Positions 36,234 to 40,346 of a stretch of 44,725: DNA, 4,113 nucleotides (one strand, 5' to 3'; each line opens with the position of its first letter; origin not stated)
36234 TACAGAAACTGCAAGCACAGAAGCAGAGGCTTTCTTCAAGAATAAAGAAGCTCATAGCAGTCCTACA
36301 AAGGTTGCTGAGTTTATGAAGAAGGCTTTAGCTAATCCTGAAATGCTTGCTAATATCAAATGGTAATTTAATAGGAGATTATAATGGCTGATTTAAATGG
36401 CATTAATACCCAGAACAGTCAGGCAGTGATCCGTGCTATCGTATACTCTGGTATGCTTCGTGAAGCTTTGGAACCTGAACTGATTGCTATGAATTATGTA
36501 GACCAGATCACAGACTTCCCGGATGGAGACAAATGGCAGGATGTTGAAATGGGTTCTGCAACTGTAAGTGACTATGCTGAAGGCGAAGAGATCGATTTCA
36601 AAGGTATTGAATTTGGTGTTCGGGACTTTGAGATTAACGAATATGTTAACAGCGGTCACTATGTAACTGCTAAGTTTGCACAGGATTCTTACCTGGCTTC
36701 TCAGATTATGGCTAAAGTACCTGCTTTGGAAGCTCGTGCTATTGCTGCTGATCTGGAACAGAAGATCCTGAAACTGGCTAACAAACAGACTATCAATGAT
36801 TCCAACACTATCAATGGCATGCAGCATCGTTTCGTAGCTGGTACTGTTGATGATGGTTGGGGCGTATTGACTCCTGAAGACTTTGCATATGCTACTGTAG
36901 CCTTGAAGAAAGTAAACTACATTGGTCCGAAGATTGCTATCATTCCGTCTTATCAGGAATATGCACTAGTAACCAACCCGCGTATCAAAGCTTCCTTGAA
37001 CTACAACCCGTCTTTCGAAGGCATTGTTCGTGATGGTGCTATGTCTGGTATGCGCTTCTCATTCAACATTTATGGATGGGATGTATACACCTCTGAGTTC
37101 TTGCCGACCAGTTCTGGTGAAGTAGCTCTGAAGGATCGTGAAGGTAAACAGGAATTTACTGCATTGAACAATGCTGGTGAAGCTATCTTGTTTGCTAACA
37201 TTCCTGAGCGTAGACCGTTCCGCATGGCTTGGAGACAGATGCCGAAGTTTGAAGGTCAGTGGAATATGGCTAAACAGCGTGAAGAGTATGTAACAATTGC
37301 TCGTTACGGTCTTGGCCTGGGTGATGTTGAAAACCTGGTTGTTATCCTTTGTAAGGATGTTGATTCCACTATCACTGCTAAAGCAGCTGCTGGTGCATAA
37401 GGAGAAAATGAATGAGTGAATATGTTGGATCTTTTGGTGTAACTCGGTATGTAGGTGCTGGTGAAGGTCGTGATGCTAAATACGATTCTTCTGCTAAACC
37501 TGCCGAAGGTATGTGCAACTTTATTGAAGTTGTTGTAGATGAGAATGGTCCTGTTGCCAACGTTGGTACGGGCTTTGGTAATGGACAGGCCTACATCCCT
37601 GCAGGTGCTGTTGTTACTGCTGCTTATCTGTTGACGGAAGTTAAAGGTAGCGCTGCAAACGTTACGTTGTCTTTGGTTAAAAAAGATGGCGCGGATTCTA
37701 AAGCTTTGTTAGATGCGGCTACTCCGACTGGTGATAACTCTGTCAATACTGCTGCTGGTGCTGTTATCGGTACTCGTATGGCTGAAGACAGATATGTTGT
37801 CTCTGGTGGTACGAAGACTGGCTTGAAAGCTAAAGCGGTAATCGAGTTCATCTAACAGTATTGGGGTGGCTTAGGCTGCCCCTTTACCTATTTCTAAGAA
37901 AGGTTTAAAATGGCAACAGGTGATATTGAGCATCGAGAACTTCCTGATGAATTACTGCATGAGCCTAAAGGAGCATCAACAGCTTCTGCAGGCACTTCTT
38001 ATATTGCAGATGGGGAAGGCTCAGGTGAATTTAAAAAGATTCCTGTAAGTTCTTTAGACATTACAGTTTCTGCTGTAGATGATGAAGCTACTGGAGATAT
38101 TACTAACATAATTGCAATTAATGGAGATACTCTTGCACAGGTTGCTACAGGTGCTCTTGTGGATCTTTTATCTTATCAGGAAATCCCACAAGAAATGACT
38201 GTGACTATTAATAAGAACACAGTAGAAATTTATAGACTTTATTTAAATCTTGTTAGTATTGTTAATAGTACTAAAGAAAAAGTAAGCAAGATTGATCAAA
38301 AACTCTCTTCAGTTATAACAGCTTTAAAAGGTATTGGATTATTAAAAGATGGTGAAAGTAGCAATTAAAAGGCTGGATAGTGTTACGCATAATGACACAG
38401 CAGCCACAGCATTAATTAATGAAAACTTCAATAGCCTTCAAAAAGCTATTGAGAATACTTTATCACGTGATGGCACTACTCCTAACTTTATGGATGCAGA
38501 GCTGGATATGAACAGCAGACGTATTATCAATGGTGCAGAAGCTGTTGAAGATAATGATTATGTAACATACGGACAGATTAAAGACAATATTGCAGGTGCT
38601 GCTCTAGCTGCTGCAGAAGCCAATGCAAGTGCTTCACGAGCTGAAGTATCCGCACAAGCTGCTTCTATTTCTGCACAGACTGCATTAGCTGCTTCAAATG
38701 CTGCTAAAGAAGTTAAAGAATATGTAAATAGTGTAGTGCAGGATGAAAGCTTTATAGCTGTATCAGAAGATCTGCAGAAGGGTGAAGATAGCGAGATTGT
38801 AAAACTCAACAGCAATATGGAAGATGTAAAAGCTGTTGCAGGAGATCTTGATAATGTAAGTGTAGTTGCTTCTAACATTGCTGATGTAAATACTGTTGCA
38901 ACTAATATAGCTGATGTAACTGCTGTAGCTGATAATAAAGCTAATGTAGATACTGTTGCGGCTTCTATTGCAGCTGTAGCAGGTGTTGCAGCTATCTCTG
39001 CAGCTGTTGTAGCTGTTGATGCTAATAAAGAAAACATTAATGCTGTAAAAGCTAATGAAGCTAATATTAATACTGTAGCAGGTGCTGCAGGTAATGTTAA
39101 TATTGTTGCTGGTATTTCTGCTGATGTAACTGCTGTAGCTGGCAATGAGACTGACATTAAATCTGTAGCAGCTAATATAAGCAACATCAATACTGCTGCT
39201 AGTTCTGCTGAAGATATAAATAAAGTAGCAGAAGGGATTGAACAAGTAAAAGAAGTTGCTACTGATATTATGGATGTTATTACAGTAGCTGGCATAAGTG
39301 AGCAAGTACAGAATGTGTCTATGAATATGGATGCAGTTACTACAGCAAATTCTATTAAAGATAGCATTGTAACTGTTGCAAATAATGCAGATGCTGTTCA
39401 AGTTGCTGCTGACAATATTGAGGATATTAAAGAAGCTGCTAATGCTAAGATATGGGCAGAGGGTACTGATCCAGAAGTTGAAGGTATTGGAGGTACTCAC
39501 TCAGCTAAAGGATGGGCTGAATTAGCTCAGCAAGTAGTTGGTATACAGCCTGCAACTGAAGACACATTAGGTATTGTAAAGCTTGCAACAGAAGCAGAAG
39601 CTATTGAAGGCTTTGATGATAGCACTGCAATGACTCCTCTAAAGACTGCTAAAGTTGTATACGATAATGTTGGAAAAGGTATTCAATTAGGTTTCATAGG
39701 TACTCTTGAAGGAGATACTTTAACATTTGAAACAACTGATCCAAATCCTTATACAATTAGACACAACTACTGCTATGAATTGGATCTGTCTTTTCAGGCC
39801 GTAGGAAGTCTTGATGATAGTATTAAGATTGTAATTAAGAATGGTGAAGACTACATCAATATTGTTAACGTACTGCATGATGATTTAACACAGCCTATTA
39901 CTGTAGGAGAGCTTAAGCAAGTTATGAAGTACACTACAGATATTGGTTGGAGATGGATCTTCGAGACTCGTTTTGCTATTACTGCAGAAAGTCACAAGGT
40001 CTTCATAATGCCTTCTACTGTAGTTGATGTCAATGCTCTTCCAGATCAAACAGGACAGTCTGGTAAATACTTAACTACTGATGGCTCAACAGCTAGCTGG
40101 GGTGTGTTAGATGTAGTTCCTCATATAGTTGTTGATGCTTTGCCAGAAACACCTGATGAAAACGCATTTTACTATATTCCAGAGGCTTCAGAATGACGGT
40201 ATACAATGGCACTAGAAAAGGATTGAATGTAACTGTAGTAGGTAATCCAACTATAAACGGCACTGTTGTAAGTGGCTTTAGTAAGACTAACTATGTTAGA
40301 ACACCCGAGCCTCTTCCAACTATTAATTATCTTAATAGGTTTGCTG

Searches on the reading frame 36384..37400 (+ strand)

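Call 10: search_protein_families(library=phrogs, proteins=[window:36384-37400:+], max_evalue=0.01)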
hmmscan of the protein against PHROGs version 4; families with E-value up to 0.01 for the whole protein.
window:36384-37400:+ (338 aa): 1 family
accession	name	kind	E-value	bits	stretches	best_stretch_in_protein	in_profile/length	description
phrog_267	-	head and packaging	2.9e-24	87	1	8-335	28-338/410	major head protein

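Call 11: search_protein_families(library=pfam, proteins=[window:36384-37400:+], max_evalue=0.01)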
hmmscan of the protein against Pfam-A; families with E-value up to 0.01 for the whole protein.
window:36384-37400:+ (338 aa): 0 families

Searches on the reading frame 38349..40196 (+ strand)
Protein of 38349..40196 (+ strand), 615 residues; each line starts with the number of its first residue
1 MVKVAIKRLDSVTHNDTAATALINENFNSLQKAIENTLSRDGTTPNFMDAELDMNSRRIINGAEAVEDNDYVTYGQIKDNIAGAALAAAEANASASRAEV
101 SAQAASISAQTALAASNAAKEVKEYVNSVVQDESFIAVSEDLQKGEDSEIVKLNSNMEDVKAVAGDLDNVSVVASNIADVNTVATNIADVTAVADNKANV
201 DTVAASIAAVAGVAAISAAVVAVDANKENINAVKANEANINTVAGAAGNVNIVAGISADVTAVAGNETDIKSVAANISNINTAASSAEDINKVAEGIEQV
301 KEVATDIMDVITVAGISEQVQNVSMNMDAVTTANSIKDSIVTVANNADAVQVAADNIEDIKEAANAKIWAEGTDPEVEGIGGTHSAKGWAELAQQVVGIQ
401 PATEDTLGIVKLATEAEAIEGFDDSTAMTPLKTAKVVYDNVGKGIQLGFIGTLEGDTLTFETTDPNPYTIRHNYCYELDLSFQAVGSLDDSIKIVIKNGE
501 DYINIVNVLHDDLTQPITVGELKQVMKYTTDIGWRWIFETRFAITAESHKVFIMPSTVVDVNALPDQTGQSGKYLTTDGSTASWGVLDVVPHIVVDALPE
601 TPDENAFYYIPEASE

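Call 68: search_protein_families(library=phrogs, proteins=[window:38349-40196:+], max_evalue=0.001)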
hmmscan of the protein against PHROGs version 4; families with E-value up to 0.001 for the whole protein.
window:38349-40196:+ (615 aa): 5 families
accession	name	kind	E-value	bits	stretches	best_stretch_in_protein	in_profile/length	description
phrog_4242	-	tail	2e-12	48.2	1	49-382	126-439/628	tail fiber protein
phrog_22284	-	tail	2.8e-09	36.5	2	210-360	497-647/1236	tail fiber protein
phrog_13980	-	tail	5.6e-08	33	1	48-125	125-205/756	tail fiber protein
phrog_29955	-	connector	8.2e-06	25.9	1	148-238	94-184/556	appendage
phrog_36697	-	unknown function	1.7e-05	24.3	1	148-214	93-159/817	-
